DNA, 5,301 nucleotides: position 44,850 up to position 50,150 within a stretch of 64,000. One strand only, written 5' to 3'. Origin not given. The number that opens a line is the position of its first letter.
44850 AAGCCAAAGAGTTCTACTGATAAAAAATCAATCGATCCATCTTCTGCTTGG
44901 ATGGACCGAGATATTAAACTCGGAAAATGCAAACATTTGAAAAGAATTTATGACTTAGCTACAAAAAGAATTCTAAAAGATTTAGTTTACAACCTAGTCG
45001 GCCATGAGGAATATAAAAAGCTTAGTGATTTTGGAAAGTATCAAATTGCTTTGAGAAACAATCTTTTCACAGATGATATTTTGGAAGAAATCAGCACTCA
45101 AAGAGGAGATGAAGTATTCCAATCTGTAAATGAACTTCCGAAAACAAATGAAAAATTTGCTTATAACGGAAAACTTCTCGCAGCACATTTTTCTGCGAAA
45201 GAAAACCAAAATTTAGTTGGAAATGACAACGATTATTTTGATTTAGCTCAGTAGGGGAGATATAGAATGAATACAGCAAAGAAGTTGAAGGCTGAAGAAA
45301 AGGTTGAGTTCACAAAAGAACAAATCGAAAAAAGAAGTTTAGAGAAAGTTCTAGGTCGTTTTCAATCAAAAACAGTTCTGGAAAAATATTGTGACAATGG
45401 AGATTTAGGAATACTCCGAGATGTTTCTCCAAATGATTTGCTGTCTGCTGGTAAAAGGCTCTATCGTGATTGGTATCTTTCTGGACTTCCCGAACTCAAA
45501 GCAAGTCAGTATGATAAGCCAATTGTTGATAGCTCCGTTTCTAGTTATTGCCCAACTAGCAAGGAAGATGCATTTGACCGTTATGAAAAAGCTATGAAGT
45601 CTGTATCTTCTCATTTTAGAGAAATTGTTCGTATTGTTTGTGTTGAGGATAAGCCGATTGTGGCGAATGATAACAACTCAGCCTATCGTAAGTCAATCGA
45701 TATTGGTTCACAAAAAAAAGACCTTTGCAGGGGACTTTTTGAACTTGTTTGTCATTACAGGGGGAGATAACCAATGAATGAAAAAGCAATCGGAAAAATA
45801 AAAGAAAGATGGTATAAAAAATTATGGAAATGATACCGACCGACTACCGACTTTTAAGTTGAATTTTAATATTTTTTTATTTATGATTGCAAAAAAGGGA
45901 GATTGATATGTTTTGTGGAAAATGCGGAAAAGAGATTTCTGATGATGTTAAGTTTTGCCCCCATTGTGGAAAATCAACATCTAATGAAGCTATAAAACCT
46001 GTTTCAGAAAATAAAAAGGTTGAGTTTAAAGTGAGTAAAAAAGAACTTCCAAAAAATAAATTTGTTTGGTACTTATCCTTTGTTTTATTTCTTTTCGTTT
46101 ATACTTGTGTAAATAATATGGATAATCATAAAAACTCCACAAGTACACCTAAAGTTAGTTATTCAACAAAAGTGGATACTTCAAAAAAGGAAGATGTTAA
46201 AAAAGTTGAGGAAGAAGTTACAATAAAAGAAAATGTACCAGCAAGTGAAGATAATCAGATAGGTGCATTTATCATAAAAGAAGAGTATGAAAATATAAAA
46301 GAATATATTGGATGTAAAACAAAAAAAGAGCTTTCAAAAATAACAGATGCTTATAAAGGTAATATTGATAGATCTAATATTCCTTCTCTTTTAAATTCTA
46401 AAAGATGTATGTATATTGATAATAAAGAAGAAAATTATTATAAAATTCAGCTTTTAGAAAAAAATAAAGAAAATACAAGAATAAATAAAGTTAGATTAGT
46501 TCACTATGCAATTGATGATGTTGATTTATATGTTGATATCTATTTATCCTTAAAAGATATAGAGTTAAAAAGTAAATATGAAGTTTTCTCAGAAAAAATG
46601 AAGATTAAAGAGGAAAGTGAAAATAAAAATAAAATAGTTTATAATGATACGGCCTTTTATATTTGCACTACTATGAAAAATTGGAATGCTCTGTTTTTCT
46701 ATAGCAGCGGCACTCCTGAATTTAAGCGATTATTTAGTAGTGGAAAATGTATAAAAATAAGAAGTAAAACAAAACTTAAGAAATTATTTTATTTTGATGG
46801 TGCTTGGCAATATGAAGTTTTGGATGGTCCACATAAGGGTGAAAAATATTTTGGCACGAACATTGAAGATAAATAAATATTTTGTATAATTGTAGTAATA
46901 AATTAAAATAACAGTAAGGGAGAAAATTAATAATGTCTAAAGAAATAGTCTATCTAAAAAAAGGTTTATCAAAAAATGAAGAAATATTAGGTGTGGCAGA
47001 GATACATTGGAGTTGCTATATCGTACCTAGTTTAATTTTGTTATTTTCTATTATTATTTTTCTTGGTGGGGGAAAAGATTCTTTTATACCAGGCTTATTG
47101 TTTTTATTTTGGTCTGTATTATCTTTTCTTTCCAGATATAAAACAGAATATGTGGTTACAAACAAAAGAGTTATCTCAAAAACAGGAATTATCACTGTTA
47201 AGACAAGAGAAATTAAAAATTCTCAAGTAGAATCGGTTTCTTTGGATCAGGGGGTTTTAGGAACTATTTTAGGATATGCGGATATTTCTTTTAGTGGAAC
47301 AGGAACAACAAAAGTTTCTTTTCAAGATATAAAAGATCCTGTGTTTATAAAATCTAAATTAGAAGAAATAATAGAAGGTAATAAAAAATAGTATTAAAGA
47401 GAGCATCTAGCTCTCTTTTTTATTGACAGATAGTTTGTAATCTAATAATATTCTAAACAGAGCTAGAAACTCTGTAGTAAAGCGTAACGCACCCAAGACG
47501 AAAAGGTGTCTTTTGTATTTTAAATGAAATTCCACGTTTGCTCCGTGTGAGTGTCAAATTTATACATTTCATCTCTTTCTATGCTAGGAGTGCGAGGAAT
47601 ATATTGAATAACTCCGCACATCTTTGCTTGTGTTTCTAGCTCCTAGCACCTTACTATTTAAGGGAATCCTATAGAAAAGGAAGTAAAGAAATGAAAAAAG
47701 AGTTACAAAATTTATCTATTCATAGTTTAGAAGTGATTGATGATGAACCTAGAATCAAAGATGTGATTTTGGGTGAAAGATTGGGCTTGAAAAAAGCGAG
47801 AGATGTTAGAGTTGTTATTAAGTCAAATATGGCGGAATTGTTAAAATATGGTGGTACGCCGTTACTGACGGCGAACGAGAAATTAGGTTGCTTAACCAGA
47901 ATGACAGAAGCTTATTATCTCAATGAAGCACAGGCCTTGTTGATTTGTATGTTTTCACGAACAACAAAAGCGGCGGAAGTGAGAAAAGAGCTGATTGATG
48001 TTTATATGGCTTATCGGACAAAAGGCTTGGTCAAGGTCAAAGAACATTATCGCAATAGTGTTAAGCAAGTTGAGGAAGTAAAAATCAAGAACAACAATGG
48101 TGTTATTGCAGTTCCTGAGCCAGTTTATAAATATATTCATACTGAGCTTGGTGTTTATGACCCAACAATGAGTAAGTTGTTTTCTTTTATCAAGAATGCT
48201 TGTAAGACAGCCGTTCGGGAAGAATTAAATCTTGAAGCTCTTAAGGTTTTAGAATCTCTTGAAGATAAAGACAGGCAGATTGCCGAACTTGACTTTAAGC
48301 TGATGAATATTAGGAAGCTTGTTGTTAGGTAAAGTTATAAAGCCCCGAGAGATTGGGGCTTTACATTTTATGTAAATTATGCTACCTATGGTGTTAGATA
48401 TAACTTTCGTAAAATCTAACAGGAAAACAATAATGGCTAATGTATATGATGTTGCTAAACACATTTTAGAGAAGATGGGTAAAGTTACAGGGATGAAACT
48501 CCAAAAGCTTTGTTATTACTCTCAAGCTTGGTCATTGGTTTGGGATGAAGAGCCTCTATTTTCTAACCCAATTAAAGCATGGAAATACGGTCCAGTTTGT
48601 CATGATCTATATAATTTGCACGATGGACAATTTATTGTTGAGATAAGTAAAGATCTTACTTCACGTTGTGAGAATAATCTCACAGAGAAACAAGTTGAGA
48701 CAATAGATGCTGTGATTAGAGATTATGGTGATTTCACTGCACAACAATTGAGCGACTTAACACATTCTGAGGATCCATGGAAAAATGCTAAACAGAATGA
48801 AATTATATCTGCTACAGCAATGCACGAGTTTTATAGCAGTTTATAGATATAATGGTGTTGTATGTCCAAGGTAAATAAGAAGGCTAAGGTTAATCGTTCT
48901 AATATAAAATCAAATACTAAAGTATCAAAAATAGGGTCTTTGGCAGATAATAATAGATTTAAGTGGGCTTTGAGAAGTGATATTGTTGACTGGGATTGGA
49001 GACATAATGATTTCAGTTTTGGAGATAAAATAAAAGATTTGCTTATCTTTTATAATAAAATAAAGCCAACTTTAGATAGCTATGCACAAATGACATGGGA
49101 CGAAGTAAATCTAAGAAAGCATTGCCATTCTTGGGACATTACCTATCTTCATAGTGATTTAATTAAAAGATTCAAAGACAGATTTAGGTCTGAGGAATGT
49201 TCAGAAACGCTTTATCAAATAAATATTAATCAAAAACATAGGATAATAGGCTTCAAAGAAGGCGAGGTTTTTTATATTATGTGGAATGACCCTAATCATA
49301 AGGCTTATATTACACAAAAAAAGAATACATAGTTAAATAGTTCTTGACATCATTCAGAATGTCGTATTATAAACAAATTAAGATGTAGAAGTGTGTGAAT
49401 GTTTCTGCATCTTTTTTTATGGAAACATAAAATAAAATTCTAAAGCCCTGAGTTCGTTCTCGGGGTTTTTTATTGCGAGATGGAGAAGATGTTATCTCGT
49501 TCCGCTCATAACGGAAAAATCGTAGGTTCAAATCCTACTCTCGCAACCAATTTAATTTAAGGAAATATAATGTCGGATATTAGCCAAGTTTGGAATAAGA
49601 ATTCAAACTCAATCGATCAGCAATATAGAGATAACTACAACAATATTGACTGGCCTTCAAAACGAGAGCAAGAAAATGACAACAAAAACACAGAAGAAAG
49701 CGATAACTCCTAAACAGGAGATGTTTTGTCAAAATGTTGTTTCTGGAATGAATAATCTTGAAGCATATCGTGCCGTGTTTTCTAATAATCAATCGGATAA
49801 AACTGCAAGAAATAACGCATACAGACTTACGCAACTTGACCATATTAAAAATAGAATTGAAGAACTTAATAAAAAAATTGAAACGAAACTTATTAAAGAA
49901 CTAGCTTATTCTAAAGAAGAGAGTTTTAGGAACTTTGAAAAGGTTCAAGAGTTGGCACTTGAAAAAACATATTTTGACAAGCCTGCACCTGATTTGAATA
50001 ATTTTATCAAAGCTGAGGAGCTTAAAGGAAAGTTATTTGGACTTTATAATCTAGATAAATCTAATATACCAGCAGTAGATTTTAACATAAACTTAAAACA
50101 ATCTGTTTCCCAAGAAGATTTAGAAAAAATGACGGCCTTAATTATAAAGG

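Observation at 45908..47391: Zinc-ribbon membrane protein plus bPH-domain membrane protein pair: candidate two-gene defence or exclusion module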

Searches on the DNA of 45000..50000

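Call 68: search_rna_families(source=window, start=45000, end=50000, threshold=evalue, max_evalue=1)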
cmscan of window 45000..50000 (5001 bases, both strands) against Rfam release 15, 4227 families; matches with E-value up to 1: 6.
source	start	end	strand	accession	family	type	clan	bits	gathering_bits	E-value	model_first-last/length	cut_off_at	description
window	49474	49546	+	RF00005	tRNA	Gene; tRNA;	CL00001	63.8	29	1.2e-12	1-71/71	no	tRNA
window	49474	49547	-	RF04354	Plastid-ycf2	Cis-reg;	-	34.9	65.7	0.00013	1-75/75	no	Plastid-ycf2 5UTR RNA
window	47583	47655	+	RF02221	sRNA-Xcc1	Gene; sRNA;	-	32.8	53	0.0062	1-87/87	no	sRNA-Xcc1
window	48314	48369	+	RF02231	sX12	Gene; sRNA;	-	22.5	106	0.95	1-78/78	no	Xanthomonas sRNA sX12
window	47385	47431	-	RF00249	mir-46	Gene; miRNA;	-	22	44.7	0.61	1-85/85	no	mir-46/mir-47/mir-281 microRNA precursor family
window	48334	48469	-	RF02377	SurA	Gene; sRNA;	-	20.2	100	0.026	1-279/279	no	SurA sRNA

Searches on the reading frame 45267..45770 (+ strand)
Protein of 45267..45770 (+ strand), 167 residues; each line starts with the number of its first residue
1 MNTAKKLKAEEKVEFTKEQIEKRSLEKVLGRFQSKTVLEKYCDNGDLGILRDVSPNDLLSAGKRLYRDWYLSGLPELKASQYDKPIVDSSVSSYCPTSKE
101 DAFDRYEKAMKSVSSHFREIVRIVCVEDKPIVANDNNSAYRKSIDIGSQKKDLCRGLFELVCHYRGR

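Call 4: search_protein_families(library=pfam, proteins=[window:45267-45770:+], max_evalue=0.01)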
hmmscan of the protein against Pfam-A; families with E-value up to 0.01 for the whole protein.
window:45267-45770:+ (167 aa): 1 family
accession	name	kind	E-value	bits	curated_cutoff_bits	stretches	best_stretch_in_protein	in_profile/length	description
PF20057.4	DUF6456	-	8.3e-05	23.1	26.3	1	56-132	27-106/136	Domain of unknown function (DUF6456)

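Call 5: search_protein_families(library=phrogs, proteins=[window:45267-45770:+], max_evalue=0.01)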
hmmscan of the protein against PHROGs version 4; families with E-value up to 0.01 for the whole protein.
window:45267-45770:+ (167 aa): 0 families

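Call 6: search_protein_families(library=padloc, proteins=[window:45267-45770:+], max_evalue=0.1)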
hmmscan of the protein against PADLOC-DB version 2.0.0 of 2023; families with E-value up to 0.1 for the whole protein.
window:45267-45770:+ (167 aa): 0 families

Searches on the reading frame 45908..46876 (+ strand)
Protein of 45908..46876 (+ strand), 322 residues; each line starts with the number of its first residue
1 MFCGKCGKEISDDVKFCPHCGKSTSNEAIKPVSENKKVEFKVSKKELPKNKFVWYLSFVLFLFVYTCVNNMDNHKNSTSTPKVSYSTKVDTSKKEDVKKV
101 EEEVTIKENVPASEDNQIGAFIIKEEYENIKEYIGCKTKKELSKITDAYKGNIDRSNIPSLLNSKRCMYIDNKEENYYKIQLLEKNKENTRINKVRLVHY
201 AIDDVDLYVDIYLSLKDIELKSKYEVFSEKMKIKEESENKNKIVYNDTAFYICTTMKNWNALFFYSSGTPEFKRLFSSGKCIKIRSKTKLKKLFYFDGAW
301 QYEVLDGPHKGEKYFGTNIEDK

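Call 4: search_protein_families(library=pfam, proteins=[window:45908-46876:+], max_evalue=0.01)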
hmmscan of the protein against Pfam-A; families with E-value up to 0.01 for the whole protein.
window:45908-46876:+ (322 aa): 4 families
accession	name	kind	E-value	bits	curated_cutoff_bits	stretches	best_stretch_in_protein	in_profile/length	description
PF13240.11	Zn_Ribbon_1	-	7.2e-09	35.6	25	1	2-22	1-21/23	zinc-ribbon domain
PF13248.11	Zn_ribbon_3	-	4e-05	23.3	27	1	3-22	5-24/26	zinc-ribbon domain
PF24460.1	DUF7575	-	0.00022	21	28.5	1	3-22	6-25/28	Domain of unknown function (DUF7575)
PF12773.13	DZR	-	0.00023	21.7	27.3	1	3-24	1-22/45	Double zinc ribbon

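Call 5: search_protein_families(library=phrogs, proteins=[window:45908-46876:+], max_evalue=0.01)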
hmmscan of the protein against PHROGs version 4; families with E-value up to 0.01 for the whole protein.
window:45908-46876:+ (322 aa): 3 families
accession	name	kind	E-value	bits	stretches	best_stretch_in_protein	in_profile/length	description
phrog_16989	-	moron, auxiliary metabolic gene and host takeover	3e-05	25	1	2-50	8-54/122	membrane protein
phrog_23937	-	unknown function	0.00049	21.1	1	3-25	31-53/63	-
phrog_10714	-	unknown function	0.0077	17.4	1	2-24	75-99/109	-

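Call 6: search_protein_families(library=padloc, proteins=[window:45908-46876:+], max_evalue=0.1)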
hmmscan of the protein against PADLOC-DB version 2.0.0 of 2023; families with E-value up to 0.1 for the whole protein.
window:45908-46876:+ (322 aa): 0 families

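Call 7: find_homologous_proteins(query=window:45908-46876:+)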
Query window:45908-46876:+ (322 aa): 1 proteins with E <= 0.001 among 1460 candidates.
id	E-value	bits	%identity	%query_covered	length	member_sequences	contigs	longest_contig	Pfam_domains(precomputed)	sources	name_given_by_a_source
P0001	2.5e-210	715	100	100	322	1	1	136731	PF13240.12,PF13248.12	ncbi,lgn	ncbi:MAG: zinc-ribbon domain-containing protein [Alphaproteobacteria bacterium]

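Call 30: search_dna_similar(query=window:45908-46873:+, collection=phages, mode=protein, max_evalue=0.1, max_rows=20)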
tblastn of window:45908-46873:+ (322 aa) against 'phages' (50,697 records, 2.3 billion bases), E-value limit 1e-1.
Records with a match: 3; places in all: 3; records where one place covers at least 80% of the query: 0.
Best place of each record, by identity: <60% 3.
By first word of the organism name: Bacteriophage 2; Klebsiella 1.
By host as written in the record: - 2; Klebsiella pneumoniae ST405-OXA48 1.
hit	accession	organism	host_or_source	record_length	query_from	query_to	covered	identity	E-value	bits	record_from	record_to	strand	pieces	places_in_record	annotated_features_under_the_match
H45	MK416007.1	Klebsiella phage ST405-OXA48phi1.2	Klebsiella pneumoniae ST405-OXA48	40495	3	65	20%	33.8%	1e-1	40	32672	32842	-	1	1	hydrogenase maduration factor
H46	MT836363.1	Bacteriophage sp.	human fecal samples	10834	1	50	16%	38.0%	9e-2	40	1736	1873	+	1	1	record has no annotation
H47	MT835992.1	Bacteriophage sp.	human fecal samples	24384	2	48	15%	36.2%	5e-4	48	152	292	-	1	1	record has no annotation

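Call 74: find_related_loci(query=window:45908-46873:+, collection=genome_contigs, flank=10000)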
Query window:45908-46873:+ (322 aa) in genome_contigs; peptide patterns used: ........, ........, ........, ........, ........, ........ (x = any residue, [..] = any of these).
190 stretches matched a pattern; 61 encode a relative of the query (tblastn E <= 1e-3); 61 distinct loci.
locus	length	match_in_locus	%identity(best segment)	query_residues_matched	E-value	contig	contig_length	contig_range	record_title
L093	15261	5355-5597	36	1-78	5e-9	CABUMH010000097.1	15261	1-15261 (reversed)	MAG TPA_asm: uncultured Eisenbergiella sp. isolate MGYG-HGUT-04136 genome assembly, contig: GUT_GENOME257278_97, whole g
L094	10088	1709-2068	30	1-109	1e-8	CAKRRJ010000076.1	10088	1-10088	MAG: uncultured Lachnospiraceae bacterium isolate REFINED_METABAT215_TOP10_CONTIGS_1500_ASSEMBLY_K77_MERGED__Hadza_PheCh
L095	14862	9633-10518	40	1-79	1e-8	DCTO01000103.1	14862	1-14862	MAG TPA_asm: Ruminococcaceae bacterium UBA1438 UBA1438_contig_41557, whole genome shotgun sequence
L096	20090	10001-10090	65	1-31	2e-8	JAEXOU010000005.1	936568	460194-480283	MAG: Bacillota bacterium isolate OH_HBrB_158 k127_1271705, whole genome shotgun sequence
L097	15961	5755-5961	36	1-76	3e-8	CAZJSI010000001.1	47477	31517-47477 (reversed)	MAG TPA_asm: uncultured Eubacterium sp. isolate SRP222994_co1_370 genome assembly, contig: NODE_1265_length_47477_cov_6.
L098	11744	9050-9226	39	1-62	6e-8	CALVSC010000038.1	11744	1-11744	MAG: uncultured Bacilli bacterium isolate BRZ_QA__bin67 genome assembly, contig: BRZ_QA__NODE_6064_length_11744_cov_7.08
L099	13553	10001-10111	54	1-37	8e-8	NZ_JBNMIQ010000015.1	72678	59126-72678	MAG: Brotaphodocola sp. isolate CM_BacBro2208.92 k141_338640_length_72678_cov_93.9436, whole genome shotgun sequence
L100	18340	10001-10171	43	1-52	9e-8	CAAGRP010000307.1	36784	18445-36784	MAG TPA_asm: Lachnospiraceae bacterium, isolate HGM11928, WGS project CAAGRP010000000 data, contig: SRS883021_122_k99_22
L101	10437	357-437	63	1-27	9e-8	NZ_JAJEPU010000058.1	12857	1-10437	Brotaphodocola catenula strain CLA-AA-H274 NODE_58_length_12857_cov_25.289750, whole genome shotgun sequence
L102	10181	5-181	42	1-63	1e-7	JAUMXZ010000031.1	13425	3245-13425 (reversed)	MAG: Clostridia bacterium isolate S16M_St_63 NODE_1323_length_13425_cov_5.266343, whole genome shotgun sequence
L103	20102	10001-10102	56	1-34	2e-7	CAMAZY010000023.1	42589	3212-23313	MAG: uncultured Clostridia bacterium isolate SRR17382103_bin.55_metaWRAP_v1.3_MAG genome assembly, contig: ERZ10544652.4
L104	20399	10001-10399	30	1-117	3e-7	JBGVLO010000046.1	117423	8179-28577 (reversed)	MAG: Lachnospiraceae bacterium isolate fecal_MAG_28 fecal_MAG_28_contig_0046, whole genome shotgun sequence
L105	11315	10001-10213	39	1-64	8e-7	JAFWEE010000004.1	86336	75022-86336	MAG: Bacilli bacterium isolate RGIG5658 Sheep_Duodenum-4__c108486, whole genome shotgun sequence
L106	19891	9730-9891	45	1-53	8e-7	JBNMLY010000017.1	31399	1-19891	MAG: Otoolea sp. isolate CM_BacOto1035.5 k141_189002_length_31399_cov_11.0000, whole genome shotgun sequence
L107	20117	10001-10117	51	1-39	1e-6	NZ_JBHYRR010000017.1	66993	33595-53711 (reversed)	Megasphaera sp. WILCCON 0056 NODE_17_length_66993_cov_502.050048, whole genome shotgun sequence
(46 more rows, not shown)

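Call 101: list_cluster_members(proteins=[P0001, P0002, P0022, P0019])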
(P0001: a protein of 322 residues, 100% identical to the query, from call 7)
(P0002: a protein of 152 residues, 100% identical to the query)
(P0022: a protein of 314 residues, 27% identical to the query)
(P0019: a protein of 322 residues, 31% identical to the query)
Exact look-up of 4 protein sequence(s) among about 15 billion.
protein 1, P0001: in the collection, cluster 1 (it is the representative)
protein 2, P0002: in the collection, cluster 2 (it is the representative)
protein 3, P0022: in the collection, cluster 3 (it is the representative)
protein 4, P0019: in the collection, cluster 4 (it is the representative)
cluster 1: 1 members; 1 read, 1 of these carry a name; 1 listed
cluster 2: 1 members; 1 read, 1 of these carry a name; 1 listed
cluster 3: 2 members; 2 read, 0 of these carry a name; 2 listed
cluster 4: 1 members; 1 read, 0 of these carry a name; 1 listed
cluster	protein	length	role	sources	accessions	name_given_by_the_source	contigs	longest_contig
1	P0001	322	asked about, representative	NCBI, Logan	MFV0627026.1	MAG: zinc-ribbon domain-containing protein [Alphaproteobacteria bacterium]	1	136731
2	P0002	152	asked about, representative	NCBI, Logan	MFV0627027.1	MAG: PH domain-containing protein [Alphaproteobacteria bacterium]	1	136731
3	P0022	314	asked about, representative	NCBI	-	-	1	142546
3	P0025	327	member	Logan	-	-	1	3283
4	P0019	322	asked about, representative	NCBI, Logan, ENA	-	-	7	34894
